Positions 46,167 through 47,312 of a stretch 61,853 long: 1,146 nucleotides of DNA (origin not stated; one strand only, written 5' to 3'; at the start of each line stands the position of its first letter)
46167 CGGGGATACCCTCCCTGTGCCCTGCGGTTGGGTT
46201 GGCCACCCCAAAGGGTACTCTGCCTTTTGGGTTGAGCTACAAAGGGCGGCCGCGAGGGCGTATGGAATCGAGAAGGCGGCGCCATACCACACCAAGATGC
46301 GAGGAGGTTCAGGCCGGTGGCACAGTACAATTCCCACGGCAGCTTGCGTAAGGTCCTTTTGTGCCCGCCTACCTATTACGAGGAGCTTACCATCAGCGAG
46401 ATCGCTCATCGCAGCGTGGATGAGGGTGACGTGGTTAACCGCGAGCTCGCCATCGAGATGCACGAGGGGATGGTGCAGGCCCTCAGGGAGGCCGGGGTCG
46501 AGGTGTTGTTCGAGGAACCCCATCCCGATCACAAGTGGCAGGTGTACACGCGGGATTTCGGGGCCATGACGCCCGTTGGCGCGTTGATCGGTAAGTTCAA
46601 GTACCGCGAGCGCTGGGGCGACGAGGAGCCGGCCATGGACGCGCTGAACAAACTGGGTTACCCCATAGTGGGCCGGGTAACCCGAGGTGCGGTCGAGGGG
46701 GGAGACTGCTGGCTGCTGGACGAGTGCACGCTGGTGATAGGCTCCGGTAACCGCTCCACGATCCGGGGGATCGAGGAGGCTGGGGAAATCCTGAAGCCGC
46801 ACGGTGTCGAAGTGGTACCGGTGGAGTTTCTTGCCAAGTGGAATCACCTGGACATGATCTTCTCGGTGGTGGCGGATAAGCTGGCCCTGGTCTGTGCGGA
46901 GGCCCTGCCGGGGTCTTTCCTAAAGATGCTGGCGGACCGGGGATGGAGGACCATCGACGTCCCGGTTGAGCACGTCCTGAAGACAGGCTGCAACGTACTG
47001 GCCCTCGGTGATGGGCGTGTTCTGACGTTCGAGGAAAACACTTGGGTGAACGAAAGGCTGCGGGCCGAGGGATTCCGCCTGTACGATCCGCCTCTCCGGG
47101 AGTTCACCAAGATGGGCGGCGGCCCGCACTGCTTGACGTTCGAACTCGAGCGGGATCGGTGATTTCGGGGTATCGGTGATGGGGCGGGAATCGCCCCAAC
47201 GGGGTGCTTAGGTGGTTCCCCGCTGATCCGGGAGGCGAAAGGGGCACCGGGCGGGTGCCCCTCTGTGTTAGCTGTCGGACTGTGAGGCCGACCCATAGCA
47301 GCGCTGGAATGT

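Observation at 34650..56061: Roughly 20 kb catabolic supercluster suggesting an undescribed ADI-like, ATP-yielding pathway for guanidino/ureido derivatives of omega-amino compounds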

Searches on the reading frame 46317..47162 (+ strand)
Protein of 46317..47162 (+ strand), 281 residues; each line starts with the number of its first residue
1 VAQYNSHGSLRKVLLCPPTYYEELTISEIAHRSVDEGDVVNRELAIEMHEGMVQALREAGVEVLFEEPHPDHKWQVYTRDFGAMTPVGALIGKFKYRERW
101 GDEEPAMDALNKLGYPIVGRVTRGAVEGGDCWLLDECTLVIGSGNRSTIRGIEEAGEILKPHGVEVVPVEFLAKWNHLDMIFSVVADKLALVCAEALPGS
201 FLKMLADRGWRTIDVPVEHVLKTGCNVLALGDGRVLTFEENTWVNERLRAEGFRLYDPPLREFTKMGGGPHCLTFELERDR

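Call 3: search_protein_families(library=pfam, proteins=[window:46317-47162:+])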
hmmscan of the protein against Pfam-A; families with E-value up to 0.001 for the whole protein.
window:46317-47162:+ (281 aa): 2 families
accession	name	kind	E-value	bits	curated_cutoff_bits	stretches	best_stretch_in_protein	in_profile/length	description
PF02274.22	ADI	-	1.5e-23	83.9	22.8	2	218-279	316-377/377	Arginine deiminase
PF19420.4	DDAH_eukar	-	7.9e-22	78.3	23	1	33-277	16-290/291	N,N dimethylarginine dimethylhydrolase, eukaryotic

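Call 5: search_protein_families(library=ncbifam, proteins=[window:46317-47162:+], max_evalue=0.00001)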
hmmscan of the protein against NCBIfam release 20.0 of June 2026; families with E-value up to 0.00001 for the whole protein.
window:46317-47162:+ (281 aa): 7 families
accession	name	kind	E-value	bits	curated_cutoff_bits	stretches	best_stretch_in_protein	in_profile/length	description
NF045660.1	DiMthArgaseDdahStm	equivalog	5.3e-20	72.2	340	1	39-275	23-247/249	dimethylargininase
NF002381.0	PRK01388.1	subfamily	2.1e-19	69.7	414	1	223-280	346-403/405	arginine deiminase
NF045659.1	DiMArgaseDdahMtb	equivalog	1.3e-17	63.9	300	1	8-277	21-283/283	dimethylargininase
TIGR01078.1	arcA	equivalog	5.5e-17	61.6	489.1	1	223-280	349-406/408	arginine deiminase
NF052232.1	Arg_dihydro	equivalog_domain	4.7e-14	52.3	450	1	12-275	4-265/266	arginine dihydrolase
NF052231.1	bifunc_ArgZ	exception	1.4e-12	46.6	1025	1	12-278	6-270/696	bifunctional arginine dihydrolase/ornithine cyclodeaminase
NF045658.1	DiMArgaseDdah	equivalog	3.1e-10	40.3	450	1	41-275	27-252/254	dimethylargininase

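Call 20: search_solved_structures(query=window:46317-47162:+, max_evalue=0.001, show_alignments=3)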
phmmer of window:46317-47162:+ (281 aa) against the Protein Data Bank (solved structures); distinct sequences matched with E-value up to 0.001: 17.
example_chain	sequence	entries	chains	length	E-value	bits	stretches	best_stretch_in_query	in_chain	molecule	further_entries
6jv0_A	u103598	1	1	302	3.7e-11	45.9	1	12-277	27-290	Sll1336 protein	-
6juz_A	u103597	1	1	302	5.2e-11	45.4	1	12-277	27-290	Sll1336 protein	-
6lrf_A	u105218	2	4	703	1.1e-10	44.3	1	12-277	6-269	Alr4995 protein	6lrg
6juy_A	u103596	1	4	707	3.7e-10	42.6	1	12-277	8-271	Sll1336 protein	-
6jv1_A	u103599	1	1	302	8.7e-10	41.4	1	12-276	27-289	Sll1336 protein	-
4bof_A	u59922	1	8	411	1.6e-09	40.6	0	223-280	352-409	ARGININE DEIMINASE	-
6lrh_A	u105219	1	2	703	1.9e-09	40.3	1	12-277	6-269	Alr4995 protein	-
2aci_A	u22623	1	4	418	5.4e-09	38.8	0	222-280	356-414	Arginine deiminase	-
1rxx_A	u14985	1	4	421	5.6e-09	38.8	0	222-280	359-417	Arginine deiminase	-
2abr_A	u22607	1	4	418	5.3e-08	35.5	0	222-280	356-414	Arginine deiminase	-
2aaf_A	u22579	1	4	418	6.2e-08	35.3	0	222-280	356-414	Arginine deiminase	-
2a9g_A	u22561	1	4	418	9.5e-08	34.7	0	222-280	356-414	Arginine deiminase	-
3rhy_A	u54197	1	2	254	2e-06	30.4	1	44-275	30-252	N(G),N(G)-dimethylarginine dimethylaminohydrolase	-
4e4j_A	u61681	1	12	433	1.6e-05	27.4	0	117-157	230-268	Arginine deiminase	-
3bpb_A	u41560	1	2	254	2.3e-05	26.9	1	44-275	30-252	dimethylarginine dimethylaminohydrolase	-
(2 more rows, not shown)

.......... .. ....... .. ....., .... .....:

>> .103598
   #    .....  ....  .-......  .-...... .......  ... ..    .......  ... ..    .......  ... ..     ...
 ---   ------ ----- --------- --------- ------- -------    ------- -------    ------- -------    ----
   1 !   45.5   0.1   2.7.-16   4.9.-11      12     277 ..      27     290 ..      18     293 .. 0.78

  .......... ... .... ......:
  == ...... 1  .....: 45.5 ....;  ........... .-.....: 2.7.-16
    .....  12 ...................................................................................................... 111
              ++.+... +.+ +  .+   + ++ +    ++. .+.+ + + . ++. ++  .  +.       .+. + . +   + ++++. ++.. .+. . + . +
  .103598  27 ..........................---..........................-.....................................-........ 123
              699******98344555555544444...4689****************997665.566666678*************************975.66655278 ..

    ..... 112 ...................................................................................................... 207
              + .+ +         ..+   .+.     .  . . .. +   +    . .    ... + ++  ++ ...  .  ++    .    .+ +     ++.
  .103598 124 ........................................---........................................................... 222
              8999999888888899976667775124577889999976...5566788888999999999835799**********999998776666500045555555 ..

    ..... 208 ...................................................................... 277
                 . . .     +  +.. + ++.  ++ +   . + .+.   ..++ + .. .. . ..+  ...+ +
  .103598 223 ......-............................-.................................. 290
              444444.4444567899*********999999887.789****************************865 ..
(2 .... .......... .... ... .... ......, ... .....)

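Call 23: find_homologous_proteins(query=window:46317-47162:+)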
Query window:46317-47162:+ (281 aa): 506 proteins with E <= 0.001 among 3470 candidates; the best 120 are listed.
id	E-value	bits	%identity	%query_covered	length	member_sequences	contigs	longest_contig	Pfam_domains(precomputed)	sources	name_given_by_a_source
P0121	9.0e-191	650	99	100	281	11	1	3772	PF19420.6,PF02274.23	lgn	-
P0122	7.0e-148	510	78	100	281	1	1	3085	PF19420.6,PF02274.23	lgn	-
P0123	2.5e-146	504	77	100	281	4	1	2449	PF19420.6,PF02274.23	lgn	-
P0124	8.2e-137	473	72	100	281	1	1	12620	PF19420.6,PF02274.23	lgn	-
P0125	1.5e-135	469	73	100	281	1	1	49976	PF19420.6,PF02274.23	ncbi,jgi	ncbi:MAG TPA: arginine deiminase family protein [Bacillota bacterium]|jgi:N-dimethylarginine dimethy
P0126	5.8e-135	467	71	100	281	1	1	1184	PF19420.6,PF02274.23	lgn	-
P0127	4.5e-132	458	71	100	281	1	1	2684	PF19420.6,PF02274.23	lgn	-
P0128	8.5e-131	453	70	99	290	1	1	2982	PF19420.6,PF02274.23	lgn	-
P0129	2.5e-130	452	70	99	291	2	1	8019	PF19420.6,PF02274.23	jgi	-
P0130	3.8e-130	451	71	99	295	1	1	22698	PF19420.6,PF02274.23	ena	-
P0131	5.3e-130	451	70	99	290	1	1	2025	PF19420.6,PF02274.23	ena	-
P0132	3.0e-129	448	68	100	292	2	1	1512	PF19420.6,PF02274.23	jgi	-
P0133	4.0e-129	448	69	99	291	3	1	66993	PF19420.6,PF02274.23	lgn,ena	-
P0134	5.9e-129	447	68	99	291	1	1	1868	PF19420.6,PF02274.23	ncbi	-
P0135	1.4e-128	446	69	100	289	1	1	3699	PF19420.6,PF02274.23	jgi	jgi:N-dimethylarginine dimethylaminohydrolase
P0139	3.2e-128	445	68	99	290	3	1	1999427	PF19420.6,PF02274.23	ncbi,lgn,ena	-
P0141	3.9e-128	445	69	99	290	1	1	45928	PF19420.6,PF02274.23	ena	-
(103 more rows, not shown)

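Call 24: find_encoding_contigs(protein=P0125, flank=10000, max_places=2)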
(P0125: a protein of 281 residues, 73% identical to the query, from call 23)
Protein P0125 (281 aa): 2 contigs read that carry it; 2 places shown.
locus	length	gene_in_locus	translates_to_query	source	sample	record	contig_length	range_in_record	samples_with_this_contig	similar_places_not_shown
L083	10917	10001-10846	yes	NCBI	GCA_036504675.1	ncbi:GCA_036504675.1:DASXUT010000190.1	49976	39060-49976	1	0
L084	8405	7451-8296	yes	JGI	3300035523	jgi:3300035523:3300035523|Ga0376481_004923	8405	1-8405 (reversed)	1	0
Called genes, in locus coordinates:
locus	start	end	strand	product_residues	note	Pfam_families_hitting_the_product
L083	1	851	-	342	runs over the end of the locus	-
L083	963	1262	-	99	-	-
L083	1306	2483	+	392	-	PF01527:HTH_Tnp_1, PF13276:HTH_21, PF00665:rve, PF13683:rve_3, PF13333:rve_2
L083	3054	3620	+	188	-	PF00413:Peptidase_M10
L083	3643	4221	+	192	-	-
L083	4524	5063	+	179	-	-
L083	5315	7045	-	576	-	PF07905:PucR, PF17853:GGDEF_2, PF13556:HTH_30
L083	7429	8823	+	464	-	PF13520:AA_permease_2, PF00324:AA_permease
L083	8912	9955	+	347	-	PF02729:OTCace_N, PF00185:OTCace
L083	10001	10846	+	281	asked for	PF19420:DDAH_eukar, PF02274:ADI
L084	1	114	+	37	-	?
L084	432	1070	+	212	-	PF00413:Peptidase_M10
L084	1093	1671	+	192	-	-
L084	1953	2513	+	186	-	-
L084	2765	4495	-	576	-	PF07905:PucR, PF17853:GGDEF_2, PF13556:HTH_30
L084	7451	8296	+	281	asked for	PF19420:DDAH_eukar, PF02274:ADI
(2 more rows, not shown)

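Call 25: find_encoding_contigs(protein=P0141, flank=10000, max_places=2)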
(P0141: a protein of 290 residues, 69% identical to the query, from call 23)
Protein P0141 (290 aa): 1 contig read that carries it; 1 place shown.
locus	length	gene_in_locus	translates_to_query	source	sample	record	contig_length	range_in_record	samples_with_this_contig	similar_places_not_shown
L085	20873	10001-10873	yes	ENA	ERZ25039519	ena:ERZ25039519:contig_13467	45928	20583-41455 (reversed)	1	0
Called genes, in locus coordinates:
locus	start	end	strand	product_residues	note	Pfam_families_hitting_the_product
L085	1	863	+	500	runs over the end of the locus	PF00665:rve, PF22483:Mu-transpos_C_2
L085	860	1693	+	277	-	PF01695:IstB_IS21, PF00308:Bac_DnaA (weak), PF20720:nSTAND3 (faint), PF00004:AAA (weak)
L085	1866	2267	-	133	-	-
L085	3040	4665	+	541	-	PF07905:PucR, PF17853:GGDEF_2, PF13556:HTH_30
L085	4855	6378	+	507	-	PF13520:AA_permease_2, PF00324:AA_permease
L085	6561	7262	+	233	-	PF00106:adh_short, PF01370:Epimerase (weak), PF13561:adh_short_C2, PF08659:KR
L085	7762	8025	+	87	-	PF13561:adh_short_C2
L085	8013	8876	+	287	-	PF01522:Polysacc_deac_1, PF10096:DUF2334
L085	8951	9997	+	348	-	PF02729:OTCace_N, PF00185:OTCace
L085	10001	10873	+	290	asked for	PF19420:DDAH_eukar, PF02274:ADI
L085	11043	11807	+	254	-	PF23441:SDR, PF00106:adh_short, PF08659:KR, PF13561:adh_short_C2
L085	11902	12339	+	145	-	-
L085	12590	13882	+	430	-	PF00202:Aminotran_3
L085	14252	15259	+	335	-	PF00696:AA_kinase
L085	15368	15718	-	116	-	PF01740:STAS, PF13466:STAS_2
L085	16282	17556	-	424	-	PF01548:DEDD_Tnp_IS110, PF02371:Transposase_20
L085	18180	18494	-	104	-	PF08734:GYD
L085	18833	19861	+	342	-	PF13534:Fer4_17 (faint), PF17179:Fer4_22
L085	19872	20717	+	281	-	PF00175:NAD_binding_1, PF10418:DHODB_Fe-S_bind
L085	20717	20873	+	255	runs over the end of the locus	PF01058:Oxidored_q6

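Call 26: find_encoding_contigs(protein=P0139, flank=10000, max_places=2)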
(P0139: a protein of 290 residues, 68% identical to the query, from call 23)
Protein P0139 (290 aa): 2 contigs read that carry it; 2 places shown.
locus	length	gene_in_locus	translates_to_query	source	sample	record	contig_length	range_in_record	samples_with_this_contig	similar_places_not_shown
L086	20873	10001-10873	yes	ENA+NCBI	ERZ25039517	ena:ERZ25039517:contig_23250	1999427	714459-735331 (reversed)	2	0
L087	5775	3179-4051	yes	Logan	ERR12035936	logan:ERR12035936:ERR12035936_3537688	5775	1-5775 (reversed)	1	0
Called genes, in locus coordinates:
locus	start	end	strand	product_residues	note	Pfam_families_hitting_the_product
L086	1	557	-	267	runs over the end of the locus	PF07690:MFS_1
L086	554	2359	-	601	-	PF07690:MFS_1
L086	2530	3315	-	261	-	-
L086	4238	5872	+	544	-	PF07905:PucR, PF17853:GGDEF_2, PF13556:HTH_30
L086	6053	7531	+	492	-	PF00324:AA_permease, PF13520:AA_permease_2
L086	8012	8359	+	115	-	PF00106:adh_short, PF13561:adh_short_C2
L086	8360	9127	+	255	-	PF00106:adh_short, PF08659:KR, PF13561:adh_short_C2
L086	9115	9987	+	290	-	PF01522:Polysacc_deac_1, PF10096:DUF2334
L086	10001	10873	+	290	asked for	PF19420:DDAH_eukar, PF02274:ADI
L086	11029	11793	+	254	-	PF00106:adh_short, PF08659:KR, PF13561:adh_short_C2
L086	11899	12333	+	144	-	-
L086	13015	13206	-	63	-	-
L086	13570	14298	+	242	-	PF15902:Sortilin-Vps10 (weak)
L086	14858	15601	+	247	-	-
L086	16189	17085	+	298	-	PF00005:ABC_tran, PF13304:AAA_21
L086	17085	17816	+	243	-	-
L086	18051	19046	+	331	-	PF00248:Aldo_ket_red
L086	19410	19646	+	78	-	-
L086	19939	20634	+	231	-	PF04199:Cyclase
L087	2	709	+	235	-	?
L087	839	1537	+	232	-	PF00106:adh_short, PF08659:KR, PF13561:adh_short_C2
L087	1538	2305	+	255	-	PF00106:adh_short, PF08659:KR, PF13561:adh_short_C2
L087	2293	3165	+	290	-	PF01522:Polysacc_deac_1, PF10096:DUF2334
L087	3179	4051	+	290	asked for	PF19420:DDAH_eukar, PF02274:ADI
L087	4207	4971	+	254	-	PF00106:adh_short, PF08659:KR, PF13561:adh_short_C2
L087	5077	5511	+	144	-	-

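Call 95: predict_structure(alignment_id=A5)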
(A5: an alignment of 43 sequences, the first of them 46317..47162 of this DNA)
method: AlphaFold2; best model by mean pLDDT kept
length: 281 residues; sequences in the alignment: 43
mean_pLDDT: 95.4   pTM: 0.92
mean pLDDT of the five models: 95.4, 95.1, 95.1, 95.0, 94.2
residues with pLDDT >= 90: 255; 70-90: 22; 50-70: 4; < 50: 0
segments of 3 or more residues with pLDDT < 50: none
pLDDT, mean of each block of 10 residues (from residue 1): 91 98 78 74 97 99 98 96 97 95 97 98 98 98 97 99 98 94 98 98 98 97 96 98 98 98 91 98 92
secondary structure, 60 per line:
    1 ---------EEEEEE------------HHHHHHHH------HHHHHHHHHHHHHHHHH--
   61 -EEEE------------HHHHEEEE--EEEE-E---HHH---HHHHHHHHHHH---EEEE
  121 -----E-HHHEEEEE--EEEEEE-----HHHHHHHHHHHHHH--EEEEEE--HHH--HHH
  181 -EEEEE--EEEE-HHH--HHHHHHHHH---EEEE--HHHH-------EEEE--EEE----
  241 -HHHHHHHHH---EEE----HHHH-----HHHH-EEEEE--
elements in order: E10-15 H28-35 H42-58 E62-65 H78-81 E82-85 E88-91 H103-113 E117-120 E131-135 E138-143 H149-162 E165-170 E182-186 E189-192 H199-207 E211-214 H217-220 E228-231 E234-236 H242-250 E254-256 H261-264 H270-273 E275-279

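Call 98: fold_search(model_id=the predicted structure, library=pdb)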
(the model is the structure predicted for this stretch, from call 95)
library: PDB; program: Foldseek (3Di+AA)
matches with E <= 10: 758; with E <= 0.001: 115
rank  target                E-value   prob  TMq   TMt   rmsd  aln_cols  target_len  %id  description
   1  6jv0                  7.5e-21  1.00  0.84  0.87   2.4       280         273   22  Crystal Structure of N-terminal domain of ArgZ, bound to Product, an arginine dihydrolase from the Ornithine-Ammonia Cyc (released 2020-01-15)
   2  6juz                  2.3e-20  1.00  0.84  0.87   2.3       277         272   23  Crystal Structure of N-terminal domain of ArgZ(N71S) covalently bond to a reaction intermediate (released 2020-01-15)
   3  6jv1                  9.4e-20  1.00  0.84  0.87   2.4       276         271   23  Crystal Structure of N-terminal domain of ArgZ, C264S mutant, bound to Substrate, an arginine dihydrolase from the Ornit (released 2020-01-15)
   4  6lrg_B                1.5e-19  1.00  0.84  0.36   2.4       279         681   23  Crystal Structure of the Ternary Complex of AgrE with Ornithine and NAD+ (released 2020-04-01)
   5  6lrg_A                3.0e-19  1.00  0.83  0.36   2.5       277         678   23  Crystal Structure of the Ternary Complex of AgrE with Ornithine and NAD+ (released 2020-04-01)
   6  6lrf_A                4.4e-19  1.00  0.82  0.36   2.5       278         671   24  Crystal structure of unliganded AgrE (released 2020-04-01)
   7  6lrh_A                5.0e-19  1.00  0.83  0.36   3.1       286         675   24  Crystal Structure of the Binary Complex of AgrE C264A mutant with L-arginine (released 2020-04-01)
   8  6lrh_B                6.0e-19  1.00  0.84  0.37   2.4       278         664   23  Crystal Structure of the Binary Complex of AgrE C264A mutant with L-arginine (released 2020-04-01)
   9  6lrf_B                7.2e-19  1.00  0.83  0.36   2.4       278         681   24  Crystal structure of unliganded AgrE (released 2020-04-01)
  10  6juy_C                1.5e-18  1.00  0.84  0.38   2.4       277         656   23  Crystal Structure of ArgZ, apo structure, an Arginine Dihydrolase from the Ornithine-Ammonia Cycle in Cyanobacteria (released 2020-01-15)
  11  4bof_B                9.1e-18  1.00  0.80  0.56   5.2       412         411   19  Crystal structure of arginine deiminase from group A streptococcus (released 2013-08-21)
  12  4bof_A                1.3e-17  1.00  0.80  0.56   5.2       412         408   18  Crystal structure of arginine deiminase from group A streptococcus (released 2013-08-21)
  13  6juy_B                1.8e-17  1.00  0.80  0.37   2.5       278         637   21  Crystal Structure of ArgZ, apo structure, an Arginine Dihydrolase from the Ornithine-Ammonia Cycle in Cyanobacteria (released 2020-01-15)
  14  3rhy_A                2.2e-17  1.00  0.78  0.87   3.2       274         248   20  Crystal structure of the dimethylarginine dimethylaminohydrolase adduct with 4-chloro-2-hydroxymethylpyridine (released 2011-06-15)
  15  6juy_A                2.2e-17  1.00  0.79  0.36   3.2       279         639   21  Crystal Structure of ArgZ, apo structure, an Arginine Dihydrolase from the Ornithine-Ammonia Cycle in Cyanobacteria (released 2020-01-15)
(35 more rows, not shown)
